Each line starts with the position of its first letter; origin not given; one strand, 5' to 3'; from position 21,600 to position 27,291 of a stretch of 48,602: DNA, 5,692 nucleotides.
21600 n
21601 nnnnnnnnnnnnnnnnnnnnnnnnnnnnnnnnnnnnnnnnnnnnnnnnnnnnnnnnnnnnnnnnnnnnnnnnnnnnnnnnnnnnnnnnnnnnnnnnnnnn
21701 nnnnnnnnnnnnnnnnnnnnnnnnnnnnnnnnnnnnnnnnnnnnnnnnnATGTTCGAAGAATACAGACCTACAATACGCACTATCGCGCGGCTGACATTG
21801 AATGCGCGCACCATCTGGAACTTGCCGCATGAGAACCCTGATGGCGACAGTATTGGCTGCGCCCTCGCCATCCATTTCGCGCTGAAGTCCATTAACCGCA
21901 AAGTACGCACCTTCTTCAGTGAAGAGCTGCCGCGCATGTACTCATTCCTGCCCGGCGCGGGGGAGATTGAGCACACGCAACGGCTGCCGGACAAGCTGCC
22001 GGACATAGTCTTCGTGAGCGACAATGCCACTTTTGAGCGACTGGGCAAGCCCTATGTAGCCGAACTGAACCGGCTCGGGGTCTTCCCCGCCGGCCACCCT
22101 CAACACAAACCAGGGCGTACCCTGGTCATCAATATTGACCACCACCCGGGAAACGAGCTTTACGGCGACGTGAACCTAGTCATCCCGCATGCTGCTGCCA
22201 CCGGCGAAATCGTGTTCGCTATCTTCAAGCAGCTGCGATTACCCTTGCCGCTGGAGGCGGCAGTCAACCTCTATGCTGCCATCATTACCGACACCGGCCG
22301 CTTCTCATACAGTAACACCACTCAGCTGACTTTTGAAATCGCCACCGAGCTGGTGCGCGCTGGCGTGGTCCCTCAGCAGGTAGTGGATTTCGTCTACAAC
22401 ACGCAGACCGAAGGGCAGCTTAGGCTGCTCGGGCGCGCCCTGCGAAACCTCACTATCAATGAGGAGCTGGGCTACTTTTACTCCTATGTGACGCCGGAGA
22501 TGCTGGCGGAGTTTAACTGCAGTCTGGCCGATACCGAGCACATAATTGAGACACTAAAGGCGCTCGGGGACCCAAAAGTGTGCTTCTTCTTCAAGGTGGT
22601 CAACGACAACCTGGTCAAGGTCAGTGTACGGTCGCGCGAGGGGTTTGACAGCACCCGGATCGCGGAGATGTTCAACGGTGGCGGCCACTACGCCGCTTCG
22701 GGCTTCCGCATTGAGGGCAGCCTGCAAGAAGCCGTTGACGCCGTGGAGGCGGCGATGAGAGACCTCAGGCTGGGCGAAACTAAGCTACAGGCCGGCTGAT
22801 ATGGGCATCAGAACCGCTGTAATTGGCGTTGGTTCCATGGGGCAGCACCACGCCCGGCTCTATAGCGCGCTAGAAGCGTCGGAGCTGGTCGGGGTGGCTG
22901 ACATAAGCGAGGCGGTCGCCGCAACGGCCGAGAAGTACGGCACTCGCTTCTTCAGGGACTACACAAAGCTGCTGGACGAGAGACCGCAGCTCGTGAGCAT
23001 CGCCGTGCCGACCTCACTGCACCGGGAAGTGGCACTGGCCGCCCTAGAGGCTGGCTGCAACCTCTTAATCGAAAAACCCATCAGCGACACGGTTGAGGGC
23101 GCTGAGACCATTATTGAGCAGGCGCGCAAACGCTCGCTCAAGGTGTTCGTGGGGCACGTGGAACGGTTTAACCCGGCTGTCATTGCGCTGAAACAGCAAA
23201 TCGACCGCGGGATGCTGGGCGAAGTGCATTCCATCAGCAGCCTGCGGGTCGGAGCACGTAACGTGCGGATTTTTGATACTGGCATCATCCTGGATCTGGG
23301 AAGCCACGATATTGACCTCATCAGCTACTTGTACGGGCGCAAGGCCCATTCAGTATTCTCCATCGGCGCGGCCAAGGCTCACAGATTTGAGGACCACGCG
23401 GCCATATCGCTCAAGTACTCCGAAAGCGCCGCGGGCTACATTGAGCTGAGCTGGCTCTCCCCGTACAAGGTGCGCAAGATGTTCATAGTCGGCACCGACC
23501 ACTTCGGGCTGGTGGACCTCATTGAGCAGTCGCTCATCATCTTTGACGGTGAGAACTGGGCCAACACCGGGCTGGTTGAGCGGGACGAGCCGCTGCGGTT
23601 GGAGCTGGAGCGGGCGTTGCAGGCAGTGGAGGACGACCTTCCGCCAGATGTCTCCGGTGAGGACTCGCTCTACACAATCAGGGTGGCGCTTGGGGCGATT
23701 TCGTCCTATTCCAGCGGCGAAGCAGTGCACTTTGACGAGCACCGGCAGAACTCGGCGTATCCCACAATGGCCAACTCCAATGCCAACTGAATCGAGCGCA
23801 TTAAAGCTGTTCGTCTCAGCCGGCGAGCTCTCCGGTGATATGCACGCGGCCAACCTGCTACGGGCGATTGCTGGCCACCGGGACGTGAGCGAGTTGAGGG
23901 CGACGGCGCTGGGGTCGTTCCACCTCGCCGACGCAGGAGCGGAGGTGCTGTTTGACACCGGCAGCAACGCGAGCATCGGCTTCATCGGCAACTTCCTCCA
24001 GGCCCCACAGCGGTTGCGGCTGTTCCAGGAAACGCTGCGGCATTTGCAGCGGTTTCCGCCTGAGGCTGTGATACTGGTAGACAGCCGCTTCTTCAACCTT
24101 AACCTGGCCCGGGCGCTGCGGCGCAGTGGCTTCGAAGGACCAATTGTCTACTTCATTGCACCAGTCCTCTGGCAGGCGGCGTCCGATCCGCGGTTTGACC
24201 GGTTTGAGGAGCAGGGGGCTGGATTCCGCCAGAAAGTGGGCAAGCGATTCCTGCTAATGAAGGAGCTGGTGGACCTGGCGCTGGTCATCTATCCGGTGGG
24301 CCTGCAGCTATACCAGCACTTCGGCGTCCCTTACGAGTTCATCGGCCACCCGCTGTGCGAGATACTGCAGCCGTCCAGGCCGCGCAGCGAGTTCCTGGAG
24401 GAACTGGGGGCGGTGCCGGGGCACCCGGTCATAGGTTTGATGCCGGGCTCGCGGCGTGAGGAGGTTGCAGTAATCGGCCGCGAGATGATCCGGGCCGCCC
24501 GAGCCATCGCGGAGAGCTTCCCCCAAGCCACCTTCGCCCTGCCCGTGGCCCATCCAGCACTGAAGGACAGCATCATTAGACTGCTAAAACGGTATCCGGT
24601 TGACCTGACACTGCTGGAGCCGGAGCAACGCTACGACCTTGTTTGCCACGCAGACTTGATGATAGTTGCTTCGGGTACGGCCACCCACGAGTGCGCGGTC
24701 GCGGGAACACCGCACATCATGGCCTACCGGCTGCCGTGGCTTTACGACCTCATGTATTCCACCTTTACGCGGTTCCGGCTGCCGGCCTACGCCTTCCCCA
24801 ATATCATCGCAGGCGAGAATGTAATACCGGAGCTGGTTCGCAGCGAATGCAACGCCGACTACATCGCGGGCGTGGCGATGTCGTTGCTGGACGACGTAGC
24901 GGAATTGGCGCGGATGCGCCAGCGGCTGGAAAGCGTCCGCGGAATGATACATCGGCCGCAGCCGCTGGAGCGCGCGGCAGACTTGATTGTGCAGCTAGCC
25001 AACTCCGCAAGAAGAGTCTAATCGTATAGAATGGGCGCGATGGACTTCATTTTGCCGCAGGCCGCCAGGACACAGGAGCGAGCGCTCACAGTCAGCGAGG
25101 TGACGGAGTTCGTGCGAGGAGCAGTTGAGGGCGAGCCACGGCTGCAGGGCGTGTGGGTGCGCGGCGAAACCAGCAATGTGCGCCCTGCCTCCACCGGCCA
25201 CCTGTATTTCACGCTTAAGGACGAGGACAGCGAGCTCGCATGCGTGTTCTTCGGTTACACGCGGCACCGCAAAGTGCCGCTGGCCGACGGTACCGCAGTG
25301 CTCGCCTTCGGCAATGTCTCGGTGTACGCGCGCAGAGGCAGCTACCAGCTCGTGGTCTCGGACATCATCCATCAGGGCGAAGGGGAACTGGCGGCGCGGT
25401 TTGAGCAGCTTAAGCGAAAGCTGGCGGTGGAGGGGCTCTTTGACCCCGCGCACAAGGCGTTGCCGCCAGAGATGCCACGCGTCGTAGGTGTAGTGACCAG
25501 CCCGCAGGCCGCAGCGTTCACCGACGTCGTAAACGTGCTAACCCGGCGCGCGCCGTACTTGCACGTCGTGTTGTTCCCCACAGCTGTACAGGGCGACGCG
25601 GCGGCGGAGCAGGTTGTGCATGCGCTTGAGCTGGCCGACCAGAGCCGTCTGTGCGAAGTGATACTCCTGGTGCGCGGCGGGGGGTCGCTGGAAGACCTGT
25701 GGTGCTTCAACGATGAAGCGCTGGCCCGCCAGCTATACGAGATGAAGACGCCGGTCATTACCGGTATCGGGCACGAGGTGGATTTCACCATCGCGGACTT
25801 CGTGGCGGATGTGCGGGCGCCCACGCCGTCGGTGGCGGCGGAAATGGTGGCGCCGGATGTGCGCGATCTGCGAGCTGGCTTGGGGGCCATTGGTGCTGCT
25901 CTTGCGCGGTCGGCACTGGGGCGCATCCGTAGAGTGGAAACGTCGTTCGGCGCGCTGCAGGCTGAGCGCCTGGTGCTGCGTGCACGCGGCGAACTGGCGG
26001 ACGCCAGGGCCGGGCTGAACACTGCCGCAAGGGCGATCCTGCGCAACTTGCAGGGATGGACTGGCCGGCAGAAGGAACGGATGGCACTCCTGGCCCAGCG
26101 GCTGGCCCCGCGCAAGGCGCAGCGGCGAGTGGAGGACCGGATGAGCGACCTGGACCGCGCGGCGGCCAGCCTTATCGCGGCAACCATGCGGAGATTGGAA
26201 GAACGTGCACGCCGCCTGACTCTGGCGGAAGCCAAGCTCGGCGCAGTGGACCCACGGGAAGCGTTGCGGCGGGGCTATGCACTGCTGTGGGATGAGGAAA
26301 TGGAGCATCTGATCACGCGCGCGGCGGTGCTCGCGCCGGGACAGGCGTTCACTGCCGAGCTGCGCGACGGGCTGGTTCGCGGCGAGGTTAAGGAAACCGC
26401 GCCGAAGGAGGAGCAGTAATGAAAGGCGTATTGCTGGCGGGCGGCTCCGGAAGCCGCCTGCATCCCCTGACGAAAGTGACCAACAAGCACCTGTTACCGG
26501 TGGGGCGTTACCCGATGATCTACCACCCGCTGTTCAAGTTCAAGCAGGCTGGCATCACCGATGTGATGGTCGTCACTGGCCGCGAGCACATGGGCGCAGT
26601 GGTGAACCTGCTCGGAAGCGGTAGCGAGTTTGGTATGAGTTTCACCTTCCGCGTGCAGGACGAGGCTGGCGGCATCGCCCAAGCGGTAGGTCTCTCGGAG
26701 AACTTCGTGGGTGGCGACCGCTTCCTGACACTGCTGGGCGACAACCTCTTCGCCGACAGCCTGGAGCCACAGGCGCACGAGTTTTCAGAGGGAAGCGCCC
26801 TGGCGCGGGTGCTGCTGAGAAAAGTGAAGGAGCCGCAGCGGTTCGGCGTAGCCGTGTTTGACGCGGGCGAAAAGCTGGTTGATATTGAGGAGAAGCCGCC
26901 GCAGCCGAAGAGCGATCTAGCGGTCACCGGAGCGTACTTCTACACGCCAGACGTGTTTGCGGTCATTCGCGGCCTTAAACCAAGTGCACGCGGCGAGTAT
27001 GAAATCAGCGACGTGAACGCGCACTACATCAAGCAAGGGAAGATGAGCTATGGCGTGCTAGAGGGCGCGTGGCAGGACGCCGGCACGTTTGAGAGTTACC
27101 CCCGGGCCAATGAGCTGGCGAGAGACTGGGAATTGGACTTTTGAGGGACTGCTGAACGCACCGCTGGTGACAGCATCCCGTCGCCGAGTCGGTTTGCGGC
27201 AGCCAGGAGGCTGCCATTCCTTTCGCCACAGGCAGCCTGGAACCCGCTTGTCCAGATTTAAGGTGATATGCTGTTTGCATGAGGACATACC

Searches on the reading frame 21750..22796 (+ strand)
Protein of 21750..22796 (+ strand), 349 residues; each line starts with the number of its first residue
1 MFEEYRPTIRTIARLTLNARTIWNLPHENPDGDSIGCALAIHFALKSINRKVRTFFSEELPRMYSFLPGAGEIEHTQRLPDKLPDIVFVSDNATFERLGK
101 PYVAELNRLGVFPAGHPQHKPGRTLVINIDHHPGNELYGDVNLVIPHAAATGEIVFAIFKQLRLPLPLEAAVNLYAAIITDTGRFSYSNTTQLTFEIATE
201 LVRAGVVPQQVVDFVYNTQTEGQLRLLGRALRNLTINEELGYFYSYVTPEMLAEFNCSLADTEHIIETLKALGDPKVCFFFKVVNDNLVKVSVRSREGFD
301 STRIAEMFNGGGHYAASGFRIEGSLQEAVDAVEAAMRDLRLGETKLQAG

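Call 9: search_protein_families(library=pfam, proteins=[window:21750-22796:+], max_evalue=0.001)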
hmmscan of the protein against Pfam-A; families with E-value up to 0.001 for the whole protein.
window:21750-22796:+ (349 aa): 2 families
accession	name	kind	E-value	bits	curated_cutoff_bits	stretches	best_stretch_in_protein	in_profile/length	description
PF02272.25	DHHA1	-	3.6e-11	43.9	25.9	1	242-337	4-101/102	DHHA1 domain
PF01368.27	DHH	-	1.2e-09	39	28.1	1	25-178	5-125/125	DHH family, N-terminal domain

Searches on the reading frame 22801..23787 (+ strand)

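Call 9: search_protein_families(library=pfam, proteins=[window:22801-23787:+], max_evalue=0.001)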
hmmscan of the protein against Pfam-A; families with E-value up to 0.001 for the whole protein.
window:22801-23787:+ (329 aa): 3 families
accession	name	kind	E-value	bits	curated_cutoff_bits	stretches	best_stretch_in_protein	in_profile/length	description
PF01408.29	GFO_IDH_MocA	-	2.4e-27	96.5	24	1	3-119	1-120/120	Oxidoreductase family, NAD-binding Rossmann fold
PF22725.1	GFO_IDH_MocA_C3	-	2.6e-15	56.9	27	1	129-233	3-120/124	GFO/IDH/MocA C-terminal domain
PF02894.22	GFO_IDH_MocA_C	-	9.8e-13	48.8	22.9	1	131-309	1-216/218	Oxidoreductase family, C-terminal alpha/beta domain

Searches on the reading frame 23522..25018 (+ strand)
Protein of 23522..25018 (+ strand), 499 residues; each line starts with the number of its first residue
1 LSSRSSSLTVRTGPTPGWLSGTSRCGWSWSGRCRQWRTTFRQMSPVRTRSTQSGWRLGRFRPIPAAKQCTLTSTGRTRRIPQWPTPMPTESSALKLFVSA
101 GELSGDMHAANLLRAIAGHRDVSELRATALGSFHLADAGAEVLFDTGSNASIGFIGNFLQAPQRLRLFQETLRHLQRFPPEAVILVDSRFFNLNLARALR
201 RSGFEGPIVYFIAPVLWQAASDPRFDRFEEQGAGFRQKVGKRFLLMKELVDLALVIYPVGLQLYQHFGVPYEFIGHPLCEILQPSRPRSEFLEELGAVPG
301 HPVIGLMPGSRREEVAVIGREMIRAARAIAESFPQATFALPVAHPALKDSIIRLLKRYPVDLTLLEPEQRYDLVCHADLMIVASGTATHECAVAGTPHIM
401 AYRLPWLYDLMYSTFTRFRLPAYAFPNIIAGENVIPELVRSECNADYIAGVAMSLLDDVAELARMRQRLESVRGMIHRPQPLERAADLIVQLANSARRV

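Call 68: search_protein_families(library=pfam, proteins=[window:23522-25018:+], max_evalue=0.0001)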
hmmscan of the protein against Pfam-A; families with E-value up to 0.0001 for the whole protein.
window:23522-25018:+ (499 aa): 1 family
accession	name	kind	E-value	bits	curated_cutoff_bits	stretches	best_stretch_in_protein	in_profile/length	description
PF02684.21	LpxB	-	6.4e-61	206.7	22.6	2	242-463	126-345/374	Lipid-A-disaccharide synthetase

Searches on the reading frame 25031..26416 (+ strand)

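Call 68: search_protein_families(library=pfam, proteins=[window:25031-26416:+], max_evalue=0.0001)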
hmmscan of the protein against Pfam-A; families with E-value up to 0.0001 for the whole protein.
window:25031-26416:+ (462 aa): 3 families
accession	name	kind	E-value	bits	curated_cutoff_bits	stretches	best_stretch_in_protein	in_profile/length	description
PF02601.20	Exonuc_VII_L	-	1.4e-89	301.2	35.9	1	136-449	1-312/315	Exonuclease VII, large subunit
PF13742.12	tRNA_anti_2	-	1.5e-25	89.7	27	1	19-112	1-94/95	OB-fold nucleic acid binding domain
PF01336.31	tRNA_anti-codon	-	3.9e-09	36.8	27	1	41-112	1-72/75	OB-fold nucleic acid binding domain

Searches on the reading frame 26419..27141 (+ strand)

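Call 68: search_protein_families(library=pfam, proteins=[window:26419-27141:+], max_evalue=0.0001)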
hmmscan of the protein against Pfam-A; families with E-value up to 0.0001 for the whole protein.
window:26419-27141:+ (241 aa): 2 families
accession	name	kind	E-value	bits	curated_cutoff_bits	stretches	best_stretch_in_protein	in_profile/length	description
PF00483.29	NTP_transferase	-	3.3e-54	184.5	21.2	1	2-233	1-241/245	Nucleotidyl transferase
PF12804.13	NTP_transf_3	-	4.3e-09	37.2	27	1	3-113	1-102/160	MobA-like NTP transferase domain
